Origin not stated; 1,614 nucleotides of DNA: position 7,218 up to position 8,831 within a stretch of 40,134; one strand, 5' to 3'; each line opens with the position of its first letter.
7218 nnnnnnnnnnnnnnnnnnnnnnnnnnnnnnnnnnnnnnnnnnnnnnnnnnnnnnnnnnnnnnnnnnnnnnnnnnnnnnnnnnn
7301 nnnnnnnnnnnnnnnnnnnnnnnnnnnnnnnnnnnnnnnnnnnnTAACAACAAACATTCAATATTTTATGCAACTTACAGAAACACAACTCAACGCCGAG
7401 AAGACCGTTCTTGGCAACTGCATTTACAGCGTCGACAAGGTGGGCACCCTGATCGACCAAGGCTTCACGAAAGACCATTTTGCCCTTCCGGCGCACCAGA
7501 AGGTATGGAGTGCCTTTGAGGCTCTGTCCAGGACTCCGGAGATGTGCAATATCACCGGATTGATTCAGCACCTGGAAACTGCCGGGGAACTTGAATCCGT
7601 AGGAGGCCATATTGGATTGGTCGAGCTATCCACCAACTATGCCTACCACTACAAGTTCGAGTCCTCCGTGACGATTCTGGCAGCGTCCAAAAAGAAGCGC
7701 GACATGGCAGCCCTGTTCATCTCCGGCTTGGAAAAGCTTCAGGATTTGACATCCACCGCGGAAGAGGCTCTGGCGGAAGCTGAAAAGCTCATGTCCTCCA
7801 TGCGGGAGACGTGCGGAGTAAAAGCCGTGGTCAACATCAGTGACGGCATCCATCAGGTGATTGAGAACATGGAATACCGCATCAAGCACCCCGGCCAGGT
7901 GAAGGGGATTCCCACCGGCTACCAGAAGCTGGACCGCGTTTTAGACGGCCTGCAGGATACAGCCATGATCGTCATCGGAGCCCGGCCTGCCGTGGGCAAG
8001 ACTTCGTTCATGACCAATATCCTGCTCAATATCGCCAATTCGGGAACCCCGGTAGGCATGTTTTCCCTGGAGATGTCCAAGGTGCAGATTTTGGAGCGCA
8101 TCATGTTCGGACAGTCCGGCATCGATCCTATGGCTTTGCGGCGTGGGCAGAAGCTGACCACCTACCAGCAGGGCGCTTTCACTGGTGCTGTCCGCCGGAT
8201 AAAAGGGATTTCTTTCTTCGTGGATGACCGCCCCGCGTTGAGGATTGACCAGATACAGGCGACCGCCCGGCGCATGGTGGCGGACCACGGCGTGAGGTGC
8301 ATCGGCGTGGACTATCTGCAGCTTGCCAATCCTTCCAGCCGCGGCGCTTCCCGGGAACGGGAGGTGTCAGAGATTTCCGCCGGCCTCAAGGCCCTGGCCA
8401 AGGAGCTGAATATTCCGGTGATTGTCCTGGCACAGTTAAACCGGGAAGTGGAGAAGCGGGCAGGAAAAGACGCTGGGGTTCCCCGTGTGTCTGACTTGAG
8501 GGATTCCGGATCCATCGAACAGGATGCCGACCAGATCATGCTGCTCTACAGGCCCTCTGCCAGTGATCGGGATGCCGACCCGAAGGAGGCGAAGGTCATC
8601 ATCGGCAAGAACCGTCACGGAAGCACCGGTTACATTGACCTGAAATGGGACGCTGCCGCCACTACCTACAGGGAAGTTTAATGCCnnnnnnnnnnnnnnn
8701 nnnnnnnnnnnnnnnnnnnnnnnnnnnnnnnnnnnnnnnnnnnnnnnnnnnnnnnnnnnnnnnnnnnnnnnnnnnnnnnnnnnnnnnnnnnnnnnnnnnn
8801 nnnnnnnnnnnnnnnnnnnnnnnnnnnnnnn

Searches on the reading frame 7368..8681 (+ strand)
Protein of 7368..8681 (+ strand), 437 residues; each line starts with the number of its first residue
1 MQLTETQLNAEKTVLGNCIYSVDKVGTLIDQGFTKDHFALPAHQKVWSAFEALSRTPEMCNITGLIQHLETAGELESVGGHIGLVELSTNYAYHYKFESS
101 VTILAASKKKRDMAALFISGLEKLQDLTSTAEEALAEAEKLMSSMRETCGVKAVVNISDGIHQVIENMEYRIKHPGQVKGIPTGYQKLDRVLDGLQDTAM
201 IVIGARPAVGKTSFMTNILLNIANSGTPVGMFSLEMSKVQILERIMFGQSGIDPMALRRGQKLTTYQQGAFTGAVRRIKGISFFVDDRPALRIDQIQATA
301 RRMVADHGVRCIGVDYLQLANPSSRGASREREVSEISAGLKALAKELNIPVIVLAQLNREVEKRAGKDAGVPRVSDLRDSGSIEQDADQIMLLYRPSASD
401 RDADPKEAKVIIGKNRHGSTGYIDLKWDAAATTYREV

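Call 74: search_protein_families(library=phrogs, proteins=[window:7368-8681:+], max_evalue=0.001)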
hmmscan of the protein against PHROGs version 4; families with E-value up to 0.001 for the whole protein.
window:7368-8681:+ (437 aa): 8 families
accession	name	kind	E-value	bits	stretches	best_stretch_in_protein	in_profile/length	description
phrog_19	-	DNA, RNA and nucleotide metabolism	1.1e-86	293.1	1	5-435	158-579/621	DnaB-like replicative helicase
phrog_239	-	DNA, RNA and nucleotide metabolism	8.6e-40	138.4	1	170-436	335-598/801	DNA primase/helicase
phrog_11530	-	unknown function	4e-39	135.4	1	281-426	4-147/184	-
phrog_243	-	DNA, RNA and nucleotide metabolism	2e-37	129.6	1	173-429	12-260/273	DnaB-like replicative helicase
phrog_23150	-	unknown function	6.2e-12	46.5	1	35-216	37-212/217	-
phrog_19347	-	unknown function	1.9e-07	32.4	0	377-410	1-34/79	-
phrog_5482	-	unknown function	1.1e-05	25.4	1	178-410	27-258/341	-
phrog_3213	-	DNA, RNA and nucleotide metabolism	0.001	18.9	0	104-228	125-253/509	DnaB-like replicative helicase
